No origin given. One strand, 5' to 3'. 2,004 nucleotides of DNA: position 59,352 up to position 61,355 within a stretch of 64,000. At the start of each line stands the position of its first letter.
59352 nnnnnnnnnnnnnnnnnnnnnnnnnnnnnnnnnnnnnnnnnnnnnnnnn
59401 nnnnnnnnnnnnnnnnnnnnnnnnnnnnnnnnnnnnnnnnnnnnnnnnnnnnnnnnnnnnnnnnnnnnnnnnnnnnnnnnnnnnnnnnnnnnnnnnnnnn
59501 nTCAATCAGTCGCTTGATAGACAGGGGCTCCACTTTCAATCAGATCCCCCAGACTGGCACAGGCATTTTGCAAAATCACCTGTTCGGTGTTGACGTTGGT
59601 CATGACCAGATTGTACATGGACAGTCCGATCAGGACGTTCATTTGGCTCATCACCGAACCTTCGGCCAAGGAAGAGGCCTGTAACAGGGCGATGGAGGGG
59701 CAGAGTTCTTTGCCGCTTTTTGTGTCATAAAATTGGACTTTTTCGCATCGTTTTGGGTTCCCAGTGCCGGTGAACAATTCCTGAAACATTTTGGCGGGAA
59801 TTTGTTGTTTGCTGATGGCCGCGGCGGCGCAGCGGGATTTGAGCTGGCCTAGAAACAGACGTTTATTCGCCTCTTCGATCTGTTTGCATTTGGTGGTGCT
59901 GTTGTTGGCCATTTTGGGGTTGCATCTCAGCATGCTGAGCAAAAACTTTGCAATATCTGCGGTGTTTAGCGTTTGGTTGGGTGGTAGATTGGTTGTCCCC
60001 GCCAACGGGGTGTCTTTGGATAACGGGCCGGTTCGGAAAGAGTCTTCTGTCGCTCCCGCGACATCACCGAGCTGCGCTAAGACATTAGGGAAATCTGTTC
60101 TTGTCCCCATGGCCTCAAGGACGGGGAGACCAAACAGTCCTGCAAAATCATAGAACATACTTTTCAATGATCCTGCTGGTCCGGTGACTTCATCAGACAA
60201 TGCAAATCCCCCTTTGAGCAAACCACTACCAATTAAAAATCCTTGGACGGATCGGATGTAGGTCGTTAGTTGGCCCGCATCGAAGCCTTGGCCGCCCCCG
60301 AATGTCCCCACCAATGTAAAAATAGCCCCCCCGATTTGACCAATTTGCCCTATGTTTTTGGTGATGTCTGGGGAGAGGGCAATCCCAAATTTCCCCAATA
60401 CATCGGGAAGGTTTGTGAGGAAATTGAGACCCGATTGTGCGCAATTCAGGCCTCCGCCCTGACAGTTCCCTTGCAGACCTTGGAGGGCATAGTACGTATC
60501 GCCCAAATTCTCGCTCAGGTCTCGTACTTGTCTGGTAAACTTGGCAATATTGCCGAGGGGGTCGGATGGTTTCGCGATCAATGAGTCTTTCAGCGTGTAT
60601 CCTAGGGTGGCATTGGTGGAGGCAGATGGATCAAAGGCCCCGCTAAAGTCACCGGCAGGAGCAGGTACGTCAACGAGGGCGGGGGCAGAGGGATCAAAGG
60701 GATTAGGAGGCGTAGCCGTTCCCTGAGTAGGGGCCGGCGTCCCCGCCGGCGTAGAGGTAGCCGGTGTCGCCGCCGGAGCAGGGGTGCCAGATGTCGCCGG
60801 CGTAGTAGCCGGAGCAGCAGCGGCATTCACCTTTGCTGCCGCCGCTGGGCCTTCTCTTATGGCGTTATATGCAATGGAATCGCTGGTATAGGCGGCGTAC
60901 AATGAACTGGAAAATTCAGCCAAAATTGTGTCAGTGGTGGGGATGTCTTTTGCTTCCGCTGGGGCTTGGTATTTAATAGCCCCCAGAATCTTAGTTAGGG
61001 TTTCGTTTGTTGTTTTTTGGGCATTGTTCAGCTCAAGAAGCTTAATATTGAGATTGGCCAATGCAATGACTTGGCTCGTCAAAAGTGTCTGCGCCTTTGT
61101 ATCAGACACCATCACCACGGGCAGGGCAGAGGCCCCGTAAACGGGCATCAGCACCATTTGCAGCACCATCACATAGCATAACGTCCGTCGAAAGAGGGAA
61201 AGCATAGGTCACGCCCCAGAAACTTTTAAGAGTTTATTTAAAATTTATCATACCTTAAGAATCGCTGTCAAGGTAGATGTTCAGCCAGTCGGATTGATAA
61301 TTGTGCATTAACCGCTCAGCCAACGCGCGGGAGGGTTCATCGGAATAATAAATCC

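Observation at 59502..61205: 567-aa secreted protein immediately after VirB4: coiled-coil head, Pro/Ala/Thr linker, Gly-rich amphipathic core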

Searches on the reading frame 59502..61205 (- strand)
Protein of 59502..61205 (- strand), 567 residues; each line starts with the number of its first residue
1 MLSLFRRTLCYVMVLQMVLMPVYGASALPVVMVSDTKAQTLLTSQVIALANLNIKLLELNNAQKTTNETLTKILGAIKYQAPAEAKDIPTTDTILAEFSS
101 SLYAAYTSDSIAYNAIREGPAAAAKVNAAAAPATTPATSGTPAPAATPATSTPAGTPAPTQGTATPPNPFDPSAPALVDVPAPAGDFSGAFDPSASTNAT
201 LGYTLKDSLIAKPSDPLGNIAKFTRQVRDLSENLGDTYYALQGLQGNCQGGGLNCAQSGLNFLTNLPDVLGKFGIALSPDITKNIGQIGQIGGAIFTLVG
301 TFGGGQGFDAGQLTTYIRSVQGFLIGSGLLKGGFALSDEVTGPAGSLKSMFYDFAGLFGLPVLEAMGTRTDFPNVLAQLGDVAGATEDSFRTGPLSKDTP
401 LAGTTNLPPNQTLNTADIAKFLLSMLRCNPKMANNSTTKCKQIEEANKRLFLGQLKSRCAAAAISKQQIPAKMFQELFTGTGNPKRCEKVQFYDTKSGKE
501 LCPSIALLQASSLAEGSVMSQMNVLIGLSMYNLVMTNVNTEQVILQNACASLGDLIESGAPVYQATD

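Call 3: search_protein_families(library=pfam, proteins=[window:59502-61205:-], max_evalue=1)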
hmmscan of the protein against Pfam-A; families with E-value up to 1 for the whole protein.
window:59502-61205:- (567 aa): 0 families

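Call 4: search_protein_families(library=ncbifam, proteins=[window:59502-61205:-], max_evalue=1)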
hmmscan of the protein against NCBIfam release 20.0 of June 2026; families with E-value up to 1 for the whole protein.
window:59502-61205:- (567 aa): 1 family
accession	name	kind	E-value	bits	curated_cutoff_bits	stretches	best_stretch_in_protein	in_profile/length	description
TIGR00601.1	rad23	equivalog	0.5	9.5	207.3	1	30-177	71-143/381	UV excision repair protein Rad23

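Call 5: search_solved_structures(query=window:59502-61205:-, max_evalue=10)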
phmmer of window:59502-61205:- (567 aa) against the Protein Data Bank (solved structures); distinct sequences matched with E-value up to 10: 3.
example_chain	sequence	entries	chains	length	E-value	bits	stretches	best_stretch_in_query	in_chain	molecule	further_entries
8iuf_A2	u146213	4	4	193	0.54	11.9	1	68-107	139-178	NDUFA2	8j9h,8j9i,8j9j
5ot1_A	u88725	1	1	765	3.3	9.3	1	116-170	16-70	Pullulanase type II, GH13 family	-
5b3g_B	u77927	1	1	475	3.7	9.1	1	128-258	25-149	Protein SHORT-ROOT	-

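Call 6: find_homologous_proteins(query=window:59502-61205:-, max_evalue=0.001)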
Query window:59502-61205:- (567 aa): 46 proteins with E <= 0.001 among 8000 candidates.
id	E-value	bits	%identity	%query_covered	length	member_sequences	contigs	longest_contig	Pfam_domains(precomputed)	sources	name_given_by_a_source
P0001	0.0e+0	1238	100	100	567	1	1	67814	-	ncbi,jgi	jgi:hypothetical protein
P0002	8.5e-215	732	65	98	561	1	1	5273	-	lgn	-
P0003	4.7e-201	687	61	100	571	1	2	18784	-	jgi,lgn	jgi:hypothetical protein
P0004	8.3e-199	680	61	100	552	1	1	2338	-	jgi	jgi:hypothetical protein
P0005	2.3e-198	678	62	98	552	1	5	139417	-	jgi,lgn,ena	jgi:hypothetical protein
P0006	2.9e-198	678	60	100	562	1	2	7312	-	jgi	jgi:hypothetical protein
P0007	3.5e-197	674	62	100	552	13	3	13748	-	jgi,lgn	jgi:hypothetical protein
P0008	3.9e-197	674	61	100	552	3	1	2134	-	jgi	jgi:hypothetical protein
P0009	4.5e-197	674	61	100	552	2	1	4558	-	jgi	jgi:hypothetical protein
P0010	4.2e-194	664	62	100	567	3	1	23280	-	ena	-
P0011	3.6e-193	661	58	100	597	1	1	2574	-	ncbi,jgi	jgi:hypothetical protein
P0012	4.6e-193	661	61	100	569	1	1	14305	-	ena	-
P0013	6.4e-192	657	60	100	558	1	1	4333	-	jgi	-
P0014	1.2e-191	656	61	98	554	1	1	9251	-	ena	-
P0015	2.0e-191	655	60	98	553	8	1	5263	-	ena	-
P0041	1.4e-115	405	44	96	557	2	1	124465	-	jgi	jgi:hypothetical protein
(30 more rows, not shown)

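Call 9: find_encoding_contigs(protein=P0041, flank=10000, max_places=2)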
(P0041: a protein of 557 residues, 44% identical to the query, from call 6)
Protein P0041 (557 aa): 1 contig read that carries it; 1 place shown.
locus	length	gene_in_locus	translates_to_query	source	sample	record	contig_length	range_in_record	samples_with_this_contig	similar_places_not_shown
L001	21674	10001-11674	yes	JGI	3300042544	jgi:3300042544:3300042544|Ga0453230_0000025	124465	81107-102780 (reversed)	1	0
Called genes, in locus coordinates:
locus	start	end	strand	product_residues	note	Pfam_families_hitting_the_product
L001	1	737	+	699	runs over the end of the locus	PF00111:Fer2 (weak), PF13510:Fer2_4, PF10588:NADH-G_4Fe-4S_3, PF22117:Fer4_Nqo3, PF22151:Fer4_NDSU1, PF00384:Molybdopterin, PF09326:NADH_dhqG_C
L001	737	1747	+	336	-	PF00146:NADHdh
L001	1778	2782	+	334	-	PF03741:TerC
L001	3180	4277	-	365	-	PF00180:Iso_dh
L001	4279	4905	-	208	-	PF00694:Aconitase_C, PF27512:LeuD, PF27434:LeuD_C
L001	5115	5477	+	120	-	PF04956:TrbC (weak)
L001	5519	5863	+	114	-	PF04956:TrbC (weak)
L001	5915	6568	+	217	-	-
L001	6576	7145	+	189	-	PF04956:TrbC (faint)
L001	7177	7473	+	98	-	-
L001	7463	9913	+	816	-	PF27097:VirB4_TrbE_N (weak), PF03135:CagE_TrbE_VirB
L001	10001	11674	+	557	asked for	-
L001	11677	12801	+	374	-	-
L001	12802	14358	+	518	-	-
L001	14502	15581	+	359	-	PF03739:LptF_LptG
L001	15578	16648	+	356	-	PF03739:LptF_LptG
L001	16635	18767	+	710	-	PF04453:LptD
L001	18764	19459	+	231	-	PF02678:Pirin, PF17954:Pirin_C_2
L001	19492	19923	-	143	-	PF00334:NDK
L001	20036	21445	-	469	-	PF00072:Response_reg, PF00990:GGDEF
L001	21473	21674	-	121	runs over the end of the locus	PF00072:Response_reg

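Call 10: find_encoding_contigs(protein=P0005, flank=10000, max_places=2)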
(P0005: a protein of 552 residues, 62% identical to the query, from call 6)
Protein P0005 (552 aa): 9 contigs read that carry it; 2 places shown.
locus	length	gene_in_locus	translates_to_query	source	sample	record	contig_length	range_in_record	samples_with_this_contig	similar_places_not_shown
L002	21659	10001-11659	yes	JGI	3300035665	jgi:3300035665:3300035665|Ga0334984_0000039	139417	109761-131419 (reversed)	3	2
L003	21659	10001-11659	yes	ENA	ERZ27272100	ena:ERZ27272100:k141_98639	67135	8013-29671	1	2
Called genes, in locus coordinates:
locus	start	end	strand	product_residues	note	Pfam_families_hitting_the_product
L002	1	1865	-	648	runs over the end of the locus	PF01343:Peptidase_S49, PF25145:NfeD1b_N (weak), PF01343:Peptidase_S49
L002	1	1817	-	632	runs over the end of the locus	PF01343:Peptidase_S49, PF25145:NfeD1b_N (weak), PF01343:Peptidase_S49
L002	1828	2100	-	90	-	-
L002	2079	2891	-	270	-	PF07603:Lcl_C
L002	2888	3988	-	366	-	PF01264:Chorismate_synt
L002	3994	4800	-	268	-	PF00106:adh_short, PF23441:SDR (weak), PF13561:adh_short_C2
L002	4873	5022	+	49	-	-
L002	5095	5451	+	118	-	-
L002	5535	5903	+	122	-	-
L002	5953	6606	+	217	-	-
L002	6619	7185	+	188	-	PF04956:TrbC (weak)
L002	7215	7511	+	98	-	-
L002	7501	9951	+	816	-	PF27097:VirB4_TrbE_N (weak), PF03135:CagE_TrbE_VirB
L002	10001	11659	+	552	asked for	-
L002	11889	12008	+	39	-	-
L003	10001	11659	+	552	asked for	-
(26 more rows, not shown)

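Call 15: search_solved_structures(query=A2, max_evalue=10, show_alignments=2)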
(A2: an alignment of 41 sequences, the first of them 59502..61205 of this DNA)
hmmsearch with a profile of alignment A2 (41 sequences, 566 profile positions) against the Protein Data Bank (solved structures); distinct sequences matched with E-value up to 10: 1.
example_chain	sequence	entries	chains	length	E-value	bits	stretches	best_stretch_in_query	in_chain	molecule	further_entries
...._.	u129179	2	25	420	2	10.6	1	126-237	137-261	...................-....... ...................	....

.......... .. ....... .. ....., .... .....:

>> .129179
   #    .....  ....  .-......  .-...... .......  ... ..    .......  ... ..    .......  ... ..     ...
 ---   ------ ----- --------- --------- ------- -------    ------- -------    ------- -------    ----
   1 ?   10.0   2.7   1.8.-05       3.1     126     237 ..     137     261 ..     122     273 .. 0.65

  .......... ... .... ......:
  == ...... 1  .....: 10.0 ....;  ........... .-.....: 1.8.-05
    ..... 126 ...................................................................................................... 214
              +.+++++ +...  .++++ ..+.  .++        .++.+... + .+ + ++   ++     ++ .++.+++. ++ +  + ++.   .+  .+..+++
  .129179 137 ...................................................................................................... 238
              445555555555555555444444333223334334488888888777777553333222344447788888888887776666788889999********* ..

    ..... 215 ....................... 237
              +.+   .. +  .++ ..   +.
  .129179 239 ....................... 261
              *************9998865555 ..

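Call 20: find_related_loci(query=A2, collection=genome_contigs, flank=10000)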
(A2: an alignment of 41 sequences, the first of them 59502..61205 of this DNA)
Query A2 (567 aa) in genome_contigs; peptide patterns used: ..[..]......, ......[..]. (x = any residue, [..] = any of these).
60 stretches matched a pattern; 6 encode a relative of the query (tblastn E <= 1e-3); 6 distinct loci.
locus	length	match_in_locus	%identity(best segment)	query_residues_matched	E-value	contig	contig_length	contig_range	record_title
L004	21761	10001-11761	58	1-567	0e+0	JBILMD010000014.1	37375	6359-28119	MAG: Alphaproteobacteria bacterium isolate ME2017-08-08_3300044911_group7_bin96 Rohwer_bin2068_scaffold_850_c1, whole ge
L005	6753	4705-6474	45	1-567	3e-132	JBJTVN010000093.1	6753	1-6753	MAG: Alphaproteobacteria bacterium isolate samp_4445_concoct_1529 samp_4445_488287, whole genome shotgun sequence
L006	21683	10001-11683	45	1-561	2e-130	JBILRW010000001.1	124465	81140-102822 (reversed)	MAG: Alphaproteobacteria bacterium isolate ME2018-06-18_3300042544_group8_bin104 Rohwer_bin2069_scaffold_25_c1, whole ge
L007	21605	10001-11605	45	1-567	5e-118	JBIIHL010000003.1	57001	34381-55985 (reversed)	MAG: Alphaproteobacteria bacterium isolate ME2001-08-13pf_3300042453_group1_bin102 Rohwer_bin2066_scaffold_262_c1, whole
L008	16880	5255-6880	60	1-557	0e+0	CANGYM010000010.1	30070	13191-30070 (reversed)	MAG: Alphaproteobacteria bacterium isolate RE-18aug17-138 genome assembly, contig: RE-18aug17-C1827, whole genome shotgu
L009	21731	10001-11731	36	1-559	7e-78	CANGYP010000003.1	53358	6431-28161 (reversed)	MAG: Alphaproteobacteria bacterium isolate RE-18aug17-8 genome assembly, contig: RE-18aug17-C620, whole genome shotgun s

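Call 26: predict_structure(alignment_id=A2)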
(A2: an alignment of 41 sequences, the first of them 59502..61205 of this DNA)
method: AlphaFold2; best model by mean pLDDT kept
length: 567 residues; sequences in the alignment: 41
mean_pLDDT: 31.9   pTM: 0.26
mean pLDDT of the five models: 31.9, 31.3, 31.2, 31.1, 29.9
residues with pLDDT >= 90: 0; 70-90: 2; 50-70: 42; < 50: 523
segments of 3 or more residues with pLDDT < 50: 1-366, 378-419, 456-567
pLDDT, mean of each block of 10 residues (from residue 1): 28 25 25 25 26 29 32 29 33 28 25 26 22 25 29 30 29 31 26 27 25 23 24 25 27 25 31 28 26 21 22 25 23 23 34 42 47 50 30 28 32 45 58 65 60 47 37 33 36 34 29 27 31 35 40 42 28
secondary structure, 60 per line:
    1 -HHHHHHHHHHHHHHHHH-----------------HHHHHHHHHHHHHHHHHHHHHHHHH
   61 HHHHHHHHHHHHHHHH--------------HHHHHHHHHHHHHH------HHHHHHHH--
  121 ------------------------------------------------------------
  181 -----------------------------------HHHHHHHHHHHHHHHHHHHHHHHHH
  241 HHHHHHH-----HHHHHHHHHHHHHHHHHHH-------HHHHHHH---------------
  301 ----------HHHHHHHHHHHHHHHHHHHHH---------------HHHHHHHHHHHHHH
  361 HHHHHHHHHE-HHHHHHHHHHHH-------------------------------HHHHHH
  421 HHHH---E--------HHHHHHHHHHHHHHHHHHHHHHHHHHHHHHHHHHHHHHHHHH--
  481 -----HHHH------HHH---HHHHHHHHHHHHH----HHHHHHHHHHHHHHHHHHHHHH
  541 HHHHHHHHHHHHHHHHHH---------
elements in order: H2-18 H36-76 H91-104 H111-118 H216-247 H253-271 H279-285 H311-331 H347-369 H372-383 H415-424 H437-478 H486-489 H502-514 H519-558

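Call 27: search_protein_representatives(alignment_id=A2)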
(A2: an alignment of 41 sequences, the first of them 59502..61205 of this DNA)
Query: 41 sequences, 566 profile positions. Proteins with E-value up to 0.001 (for the whole library): 9; up to 1e-10: 9; up to 1e-30: 8. The best 9 are listed.
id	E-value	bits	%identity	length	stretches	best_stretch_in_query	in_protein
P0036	1.2e-282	955.6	-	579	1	1-565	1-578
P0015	1.6e-250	849.6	-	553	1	1-564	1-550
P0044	3.6e-206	703.1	-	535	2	209-561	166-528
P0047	3.6e-147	508.4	-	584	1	1-563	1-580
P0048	6.0e-133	461.4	-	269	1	302-566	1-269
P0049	9.4e-79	282.5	-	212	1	379-561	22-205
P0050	1.3e-61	225.9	-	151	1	1-150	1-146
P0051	1.4e-36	143.2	-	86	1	487-559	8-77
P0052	1.5e-25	106.8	-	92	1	472-556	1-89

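Call 106: search_protein_families(library=ncbifam, alignment_id=A2, max_evalue=10)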
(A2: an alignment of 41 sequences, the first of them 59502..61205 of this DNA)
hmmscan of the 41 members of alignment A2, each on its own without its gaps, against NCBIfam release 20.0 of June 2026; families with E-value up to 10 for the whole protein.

A. member 1, window:59502-61205:- (567 aa): 5 families
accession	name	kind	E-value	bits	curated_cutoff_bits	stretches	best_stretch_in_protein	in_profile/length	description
TIGR00601.1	rad23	equivalog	0.5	9.5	207.3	1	30-177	71-143/381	UV excision repair protein Rad23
NF011520.0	PRK14959.1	equivalog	1.5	7.2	798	1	123-198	405-483/624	DNA polymerase III subunits gamma and tau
NF041620.1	MXAN_5187_fam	hypoth_equivalog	2.3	7.8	200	1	41-202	312-475/601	MXAN_5187 family protein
NF008975.0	PRK12323.1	equivalog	2.4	6.7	875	1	80-190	397-505/709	DNA polymerase III subunit gamma/tau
NF033761.1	gliding_GltJ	equivalog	5.3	6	450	1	120-183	417-477/671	adventurous gliding motility protein GltJ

B. families by the number of members that match (of 41 scanned): 21 families
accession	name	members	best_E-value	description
NF008975.0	PRK12323.1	7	0.63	DNA polymerase III subunit gamma/tau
TIGR04360.1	other_trbK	6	0.68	putative entry exclusion protein TrbK-alt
NF033761.1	gliding_GltJ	5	0.85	adventurous gliding motility protein GltJ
NF010289.0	PRK13729.1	3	0.056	F-type conjugal transfer pilus assembly protein TraB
NF011520.0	PRK14959.1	3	1.5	DNA polymerase III subunits gamma and tau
NF047903.1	MmDecMmdC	3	2.1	methylmalonyl-CoA decarboxylase subunit gamma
NF005846.3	PRK07764.1-6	3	5.2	DNA polymerase III subunit gamma and tau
TIGR01147.1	V_ATP_synt_G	2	0.29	V-type ATPase subunit G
TIGR00601.1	rad23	2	0.5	UV excision repair protein Rad23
TIGR03255.1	PhnV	1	0.051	2-aminoethylphosphonate ABC transport system, membrane component PhnV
TIGR01598.1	holin_phiLC3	1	0.075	phage holin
NF010372.0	PRK13798.1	1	0.11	2-oxo-4-hydroxy-4-carboxy-5-ureidoimidazoline decarboxylase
NF003434.0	PRK04950.1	1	0.69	RNA chaperone ProQ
NF011515.0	PRK14954.1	1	0.85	DNA polymerase III subunits gamma and tau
TIGR01648.1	hnRNP-R-Q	1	1.8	hnRNP-R, Q splicing factor family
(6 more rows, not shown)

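Call 107: search_protein_families(library=pfam, alignment_id=A2, max_evalue=10)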
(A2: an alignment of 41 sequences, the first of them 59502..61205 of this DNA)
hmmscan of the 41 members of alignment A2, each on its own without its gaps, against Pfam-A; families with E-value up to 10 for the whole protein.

A. member 1, window:59502-61205:- (567 aa): 1 family
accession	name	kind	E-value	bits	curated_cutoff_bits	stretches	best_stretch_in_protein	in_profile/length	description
PF15385.11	SARG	-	2.6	7.4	27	1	117-211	350-443/572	Specifically androgen-regulated gene protein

B. families by the number of members that match (of 41 scanned): 22 families
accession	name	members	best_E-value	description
PF18515.6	Rh5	8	0.06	Rh5 coiled-coil domain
PF05130.17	FlgN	4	0.0023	FlgN protein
PF14276.11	DUF4363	4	0.7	Domain of unknown function (DUF4363)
PF03179.20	V-ATPase_G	3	0.09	Vacuolar (H+)-ATPase G subunit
PF09190.17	DALR_2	2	0.065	DALR domain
PF20084.4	TrbK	2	0.15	Conjugative transfer region protein TrbK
PF15385.11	SARG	2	2.6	Specifically androgen-regulated gene protein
PF00541.23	Adeno_knob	1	0.056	Adenoviral fibre protein (knob domain)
PF13730.12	HTH_36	1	0.07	Helix-turn-helix domain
PF25424.1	PH_35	1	0.09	Fungal deubiquitinating enzyme PH domain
PF05650.16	DUF802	1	0.13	Domain of unknown function (DUF802)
PF25056.1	DUF7793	1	0.13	Domain of unknown function (DUF7793)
PF07045.17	DUF1330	1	0.14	Domain of unknown function (DUF1330)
PF08023.17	Antimicrobial_2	1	0.15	Frog antimicrobial peptide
PF15784.10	GPS2_interact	1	0.17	G-protein pathway suppressor 2-interacting domain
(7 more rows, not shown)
